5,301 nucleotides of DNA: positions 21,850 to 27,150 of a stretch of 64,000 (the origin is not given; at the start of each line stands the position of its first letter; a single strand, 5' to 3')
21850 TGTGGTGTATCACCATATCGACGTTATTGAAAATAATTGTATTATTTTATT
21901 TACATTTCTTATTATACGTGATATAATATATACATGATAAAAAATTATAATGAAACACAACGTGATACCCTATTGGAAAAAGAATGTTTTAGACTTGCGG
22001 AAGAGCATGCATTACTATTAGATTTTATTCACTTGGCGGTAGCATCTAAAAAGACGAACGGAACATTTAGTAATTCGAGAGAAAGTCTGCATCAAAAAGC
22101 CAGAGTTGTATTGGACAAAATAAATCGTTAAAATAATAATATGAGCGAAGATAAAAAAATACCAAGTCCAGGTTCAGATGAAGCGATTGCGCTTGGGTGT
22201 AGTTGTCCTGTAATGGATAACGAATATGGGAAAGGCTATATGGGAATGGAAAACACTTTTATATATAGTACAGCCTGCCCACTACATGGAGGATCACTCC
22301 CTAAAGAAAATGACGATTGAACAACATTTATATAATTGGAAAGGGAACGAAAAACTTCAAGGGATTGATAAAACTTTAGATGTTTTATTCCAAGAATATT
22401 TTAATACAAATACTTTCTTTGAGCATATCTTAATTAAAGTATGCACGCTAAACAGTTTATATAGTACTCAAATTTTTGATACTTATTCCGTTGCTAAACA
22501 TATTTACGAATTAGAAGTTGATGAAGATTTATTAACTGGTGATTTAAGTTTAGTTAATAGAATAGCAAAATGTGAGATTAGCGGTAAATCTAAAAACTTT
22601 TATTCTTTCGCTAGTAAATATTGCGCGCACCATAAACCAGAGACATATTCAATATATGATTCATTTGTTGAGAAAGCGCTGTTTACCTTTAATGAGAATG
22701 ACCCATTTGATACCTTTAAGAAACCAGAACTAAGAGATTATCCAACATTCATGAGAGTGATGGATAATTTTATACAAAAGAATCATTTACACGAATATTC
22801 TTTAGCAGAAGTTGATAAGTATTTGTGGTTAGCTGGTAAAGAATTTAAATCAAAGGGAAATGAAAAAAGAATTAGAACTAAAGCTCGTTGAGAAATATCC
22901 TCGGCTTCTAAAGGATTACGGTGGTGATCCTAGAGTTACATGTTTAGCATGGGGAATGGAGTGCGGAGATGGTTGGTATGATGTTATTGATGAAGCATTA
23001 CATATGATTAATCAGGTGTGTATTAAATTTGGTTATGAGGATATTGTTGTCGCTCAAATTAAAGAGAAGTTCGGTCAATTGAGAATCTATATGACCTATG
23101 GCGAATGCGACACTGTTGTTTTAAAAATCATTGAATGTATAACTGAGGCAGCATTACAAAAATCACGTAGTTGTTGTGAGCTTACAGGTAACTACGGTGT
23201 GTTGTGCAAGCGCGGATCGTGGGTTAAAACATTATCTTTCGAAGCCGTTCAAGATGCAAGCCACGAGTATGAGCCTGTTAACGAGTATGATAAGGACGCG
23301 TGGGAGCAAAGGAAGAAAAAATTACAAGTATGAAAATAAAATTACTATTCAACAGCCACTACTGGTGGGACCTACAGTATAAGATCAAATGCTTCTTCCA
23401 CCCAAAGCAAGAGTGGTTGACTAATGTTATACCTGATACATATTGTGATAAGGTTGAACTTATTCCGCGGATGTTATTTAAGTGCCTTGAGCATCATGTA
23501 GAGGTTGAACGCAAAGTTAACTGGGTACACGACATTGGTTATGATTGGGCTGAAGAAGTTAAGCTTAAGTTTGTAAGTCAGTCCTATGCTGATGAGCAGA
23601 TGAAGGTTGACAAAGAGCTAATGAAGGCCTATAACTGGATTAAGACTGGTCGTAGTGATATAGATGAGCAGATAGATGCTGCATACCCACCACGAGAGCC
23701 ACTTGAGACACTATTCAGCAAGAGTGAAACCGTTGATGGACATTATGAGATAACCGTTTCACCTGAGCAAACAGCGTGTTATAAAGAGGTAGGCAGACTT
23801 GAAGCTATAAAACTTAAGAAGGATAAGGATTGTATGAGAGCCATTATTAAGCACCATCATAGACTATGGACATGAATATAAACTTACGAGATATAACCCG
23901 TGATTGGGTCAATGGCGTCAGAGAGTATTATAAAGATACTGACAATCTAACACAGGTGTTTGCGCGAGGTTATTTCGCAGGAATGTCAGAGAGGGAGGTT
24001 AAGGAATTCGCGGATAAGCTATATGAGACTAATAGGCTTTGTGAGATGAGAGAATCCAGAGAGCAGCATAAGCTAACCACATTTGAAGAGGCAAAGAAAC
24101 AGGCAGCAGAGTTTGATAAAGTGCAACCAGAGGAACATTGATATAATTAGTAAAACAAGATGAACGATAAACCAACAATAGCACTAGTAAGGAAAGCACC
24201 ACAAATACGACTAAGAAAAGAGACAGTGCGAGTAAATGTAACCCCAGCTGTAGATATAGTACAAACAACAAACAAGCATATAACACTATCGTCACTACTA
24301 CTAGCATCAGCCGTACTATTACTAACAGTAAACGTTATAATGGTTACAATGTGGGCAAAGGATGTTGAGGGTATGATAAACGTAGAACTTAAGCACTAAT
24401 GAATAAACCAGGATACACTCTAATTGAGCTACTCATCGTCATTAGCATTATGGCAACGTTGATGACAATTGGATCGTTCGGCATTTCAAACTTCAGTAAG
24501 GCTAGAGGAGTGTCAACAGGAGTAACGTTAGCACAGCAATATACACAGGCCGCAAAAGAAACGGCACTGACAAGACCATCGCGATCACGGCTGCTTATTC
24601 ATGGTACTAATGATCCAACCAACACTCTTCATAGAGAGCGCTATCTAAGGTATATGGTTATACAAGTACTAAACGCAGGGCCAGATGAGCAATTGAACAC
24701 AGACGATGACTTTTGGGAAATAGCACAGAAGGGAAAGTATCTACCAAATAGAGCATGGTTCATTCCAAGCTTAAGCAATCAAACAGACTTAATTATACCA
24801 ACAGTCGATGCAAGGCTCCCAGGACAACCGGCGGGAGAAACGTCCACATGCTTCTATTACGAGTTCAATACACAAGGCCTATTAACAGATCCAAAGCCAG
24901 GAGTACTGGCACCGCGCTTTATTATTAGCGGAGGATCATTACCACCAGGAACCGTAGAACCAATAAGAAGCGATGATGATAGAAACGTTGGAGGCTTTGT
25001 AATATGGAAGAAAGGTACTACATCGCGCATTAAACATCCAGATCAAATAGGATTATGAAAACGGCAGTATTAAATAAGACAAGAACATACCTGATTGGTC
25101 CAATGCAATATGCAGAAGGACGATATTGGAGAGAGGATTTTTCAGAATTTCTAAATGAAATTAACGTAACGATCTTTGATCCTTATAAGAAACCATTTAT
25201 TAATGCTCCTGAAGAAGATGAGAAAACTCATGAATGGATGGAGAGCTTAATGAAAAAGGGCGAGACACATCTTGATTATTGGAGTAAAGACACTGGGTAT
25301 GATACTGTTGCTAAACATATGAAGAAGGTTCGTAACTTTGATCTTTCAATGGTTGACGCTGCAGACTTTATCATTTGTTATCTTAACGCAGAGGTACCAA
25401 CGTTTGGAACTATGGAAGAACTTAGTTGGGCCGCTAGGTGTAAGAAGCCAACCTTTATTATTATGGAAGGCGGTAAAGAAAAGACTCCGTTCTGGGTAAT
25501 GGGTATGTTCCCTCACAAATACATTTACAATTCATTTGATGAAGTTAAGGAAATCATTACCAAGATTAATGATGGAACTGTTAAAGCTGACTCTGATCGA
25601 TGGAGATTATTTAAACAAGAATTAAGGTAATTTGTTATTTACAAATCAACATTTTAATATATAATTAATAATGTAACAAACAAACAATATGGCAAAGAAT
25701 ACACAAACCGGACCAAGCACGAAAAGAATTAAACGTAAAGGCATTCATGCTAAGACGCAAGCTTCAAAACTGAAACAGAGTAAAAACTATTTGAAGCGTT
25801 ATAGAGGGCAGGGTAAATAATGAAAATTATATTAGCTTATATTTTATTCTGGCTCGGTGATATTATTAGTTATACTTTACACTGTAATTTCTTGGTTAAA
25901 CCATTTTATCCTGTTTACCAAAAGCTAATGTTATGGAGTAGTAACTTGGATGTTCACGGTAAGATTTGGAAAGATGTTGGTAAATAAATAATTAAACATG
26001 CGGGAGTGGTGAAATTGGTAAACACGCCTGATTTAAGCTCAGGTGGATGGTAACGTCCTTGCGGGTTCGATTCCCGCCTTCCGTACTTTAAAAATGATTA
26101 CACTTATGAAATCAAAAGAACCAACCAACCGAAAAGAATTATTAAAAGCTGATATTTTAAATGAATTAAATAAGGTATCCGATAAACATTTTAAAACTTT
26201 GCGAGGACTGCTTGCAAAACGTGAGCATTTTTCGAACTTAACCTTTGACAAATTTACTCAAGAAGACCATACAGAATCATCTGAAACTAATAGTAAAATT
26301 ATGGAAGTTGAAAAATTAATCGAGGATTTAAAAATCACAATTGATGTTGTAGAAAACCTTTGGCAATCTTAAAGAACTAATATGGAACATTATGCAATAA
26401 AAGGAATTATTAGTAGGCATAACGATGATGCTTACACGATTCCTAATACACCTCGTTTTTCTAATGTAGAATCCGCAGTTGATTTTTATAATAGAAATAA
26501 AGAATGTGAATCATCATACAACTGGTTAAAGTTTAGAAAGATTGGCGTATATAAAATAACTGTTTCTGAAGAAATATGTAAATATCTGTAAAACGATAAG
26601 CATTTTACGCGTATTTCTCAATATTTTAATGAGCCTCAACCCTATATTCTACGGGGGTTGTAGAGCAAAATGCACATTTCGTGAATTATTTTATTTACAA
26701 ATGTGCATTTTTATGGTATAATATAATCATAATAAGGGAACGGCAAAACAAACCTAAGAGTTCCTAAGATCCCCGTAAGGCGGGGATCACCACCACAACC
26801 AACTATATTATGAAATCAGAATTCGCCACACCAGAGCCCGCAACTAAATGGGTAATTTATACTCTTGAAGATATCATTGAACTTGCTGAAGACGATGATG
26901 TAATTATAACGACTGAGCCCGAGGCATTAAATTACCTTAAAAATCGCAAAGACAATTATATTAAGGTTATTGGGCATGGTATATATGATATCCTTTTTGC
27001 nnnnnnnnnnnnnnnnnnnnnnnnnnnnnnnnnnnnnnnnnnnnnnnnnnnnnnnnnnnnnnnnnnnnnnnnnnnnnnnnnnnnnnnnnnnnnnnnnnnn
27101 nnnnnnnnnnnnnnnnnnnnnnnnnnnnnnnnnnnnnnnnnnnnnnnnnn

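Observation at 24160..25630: Translationally coupled trio: small TM protein, canonical prepilin-like protein, NDT-like enzyme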

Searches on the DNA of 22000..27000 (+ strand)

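Call 7: search_dna_similar(query=window:22000-27000:+, collection=phages, mode=near, max_rows=20)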
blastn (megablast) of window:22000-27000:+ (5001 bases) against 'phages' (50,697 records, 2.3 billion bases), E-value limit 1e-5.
No match.

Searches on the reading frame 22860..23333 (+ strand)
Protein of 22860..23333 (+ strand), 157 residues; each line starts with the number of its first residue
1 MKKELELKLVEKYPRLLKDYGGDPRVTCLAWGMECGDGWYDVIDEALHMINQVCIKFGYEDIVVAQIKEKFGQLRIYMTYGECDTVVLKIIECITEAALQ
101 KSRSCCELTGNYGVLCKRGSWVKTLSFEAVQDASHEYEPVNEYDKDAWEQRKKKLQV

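Call 4: search_protein_families(library=pfam, proteins=[window:22860-23333:+], max_evalue=0.1)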
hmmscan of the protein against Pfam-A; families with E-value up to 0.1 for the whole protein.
window:22860-23333:+ (157 aa): 0 families

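Call 5: search_protein_families(library=phrogs, proteins=[window:22860-23333:+], max_evalue=0.01)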
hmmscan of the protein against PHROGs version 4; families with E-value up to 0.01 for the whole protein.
window:22860-23333:+ (157 aa): 0 families

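Call 90: find_related_loci(query=A5, collection=viral_contigs, flank=4000)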
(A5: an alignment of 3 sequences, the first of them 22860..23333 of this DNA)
Query A5 (157 aa) in viral_contigs; peptide patterns used: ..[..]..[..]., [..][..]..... (x = any residue, [..] = any of these).
591 stretches matched a pattern; 276 encode a relative of the query (tblastn E <= 1e-3); the best 80 are kept; 80 distinct loci.
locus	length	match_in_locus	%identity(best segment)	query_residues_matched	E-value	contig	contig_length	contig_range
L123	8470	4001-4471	43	1-155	1e-35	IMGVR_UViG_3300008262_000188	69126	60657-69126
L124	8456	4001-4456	45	1-150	1e-34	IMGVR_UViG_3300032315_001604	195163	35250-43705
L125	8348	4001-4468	44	1-154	2e-34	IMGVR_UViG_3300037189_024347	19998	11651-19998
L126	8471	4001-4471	43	1-154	6e-34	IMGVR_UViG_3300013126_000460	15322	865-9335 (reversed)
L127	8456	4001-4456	42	1-154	1e-33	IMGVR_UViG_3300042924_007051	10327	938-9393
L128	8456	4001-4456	42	1-154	1e-33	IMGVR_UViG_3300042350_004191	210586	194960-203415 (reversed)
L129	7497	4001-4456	42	1-154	1e-33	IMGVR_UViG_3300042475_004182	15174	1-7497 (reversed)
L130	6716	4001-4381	48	1-124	2e-32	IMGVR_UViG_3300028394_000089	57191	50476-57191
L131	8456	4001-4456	46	1-154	4e-32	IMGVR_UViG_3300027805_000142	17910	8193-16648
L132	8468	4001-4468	42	1-156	2e-34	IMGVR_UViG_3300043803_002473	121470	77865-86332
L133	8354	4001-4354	47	1-128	4e-29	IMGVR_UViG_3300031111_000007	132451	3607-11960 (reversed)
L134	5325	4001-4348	43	1-125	2e-23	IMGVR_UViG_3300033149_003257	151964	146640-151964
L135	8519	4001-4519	34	1-125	3e-23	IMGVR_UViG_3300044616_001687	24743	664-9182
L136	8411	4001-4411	34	1-124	2e-23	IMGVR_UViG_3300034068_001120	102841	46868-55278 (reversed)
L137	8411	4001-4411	34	1-124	3e-23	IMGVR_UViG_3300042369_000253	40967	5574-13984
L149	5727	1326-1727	33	1-125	2e-18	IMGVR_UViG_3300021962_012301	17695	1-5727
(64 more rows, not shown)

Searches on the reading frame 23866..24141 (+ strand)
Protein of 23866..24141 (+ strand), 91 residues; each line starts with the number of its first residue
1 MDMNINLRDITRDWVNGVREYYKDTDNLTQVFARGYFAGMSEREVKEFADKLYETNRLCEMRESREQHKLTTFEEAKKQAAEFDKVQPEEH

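Call 4: search_protein_families(library=pfam, proteins=[window:23866-24141:+], max_evalue=0.1)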
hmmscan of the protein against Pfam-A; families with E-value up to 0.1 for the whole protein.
window:23866-24141:+ (91 aa): 1 family
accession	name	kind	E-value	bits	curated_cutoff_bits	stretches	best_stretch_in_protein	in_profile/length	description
PF25430.1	DDX23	-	0.00026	22.3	27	1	20-82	17-81/85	DDX23-like domain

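Call 5: search_protein_families(library=phrogs, proteins=[window:23866-24141:+], max_evalue=0.01)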
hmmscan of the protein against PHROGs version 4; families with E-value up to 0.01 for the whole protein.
window:23866-24141:+ (91 aa): 0 families

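Call 74: search_protein_families(library=padloc, proteins=[window:23866-24141:+], max_evalue=0.01)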
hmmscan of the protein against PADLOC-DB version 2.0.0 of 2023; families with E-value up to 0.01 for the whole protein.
window:23866-24141:+ (91 aa): 0 families

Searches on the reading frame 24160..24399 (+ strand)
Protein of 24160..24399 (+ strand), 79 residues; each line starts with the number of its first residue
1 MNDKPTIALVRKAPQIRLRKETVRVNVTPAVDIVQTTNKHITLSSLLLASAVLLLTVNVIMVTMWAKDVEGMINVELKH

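Call 4: search_protein_families(library=pfam, proteins=[window:24160-24399:+], max_evalue=0.1)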
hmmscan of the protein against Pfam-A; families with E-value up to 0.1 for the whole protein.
window:24160-24399:+ (79 aa): 0 families

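Call 5: search_protein_families(library=phrogs, proteins=[window:24160-24399:+], max_evalue=0.01)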
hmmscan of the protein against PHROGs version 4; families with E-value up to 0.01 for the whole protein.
window:24160-24399:+ (79 aa): 0 families

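Call 6: search_protein_families(library=ncbifam, proteins=[window:24160-24399:+], max_evalue=0.1)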
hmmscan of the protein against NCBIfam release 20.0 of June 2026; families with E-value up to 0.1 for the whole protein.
window:24160-24399:+ (79 aa): 0 families

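Call 74: search_protein_families(library=padloc, proteins=[window:24160-24399:+], max_evalue=0.01)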
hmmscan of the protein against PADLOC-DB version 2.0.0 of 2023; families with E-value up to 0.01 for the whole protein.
window:24160-24399:+ (79 aa): 0 families

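Call 97: search_protein_representatives(protein=window:24160-24399:+)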
Query: 79 residues. Proteins with E-value up to 0.001 (for the whole library): 4; up to 1e-10: 1; up to 1e-30: 1. The best 4 are listed.
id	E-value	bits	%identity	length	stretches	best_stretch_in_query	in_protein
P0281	1.5e-33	129.4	86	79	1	1-79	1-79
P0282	1.3e-09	53.8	50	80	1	1-74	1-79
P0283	1.5e-04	37.9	30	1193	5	38-71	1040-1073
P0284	7.3e-04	35.7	29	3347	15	4-77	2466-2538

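Call 99: find_related_loci(query=A6, collection=viral_contigs, flank=3000)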
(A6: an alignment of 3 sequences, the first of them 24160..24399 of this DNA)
Query A6 (79 aa) in viral_contigs; peptide patterns used: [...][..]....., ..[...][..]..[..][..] (x = any residue, [..] = any of these).
41 stretches matched a pattern, but none encodes a relative of the query by tblastn (E <= 1e-3).
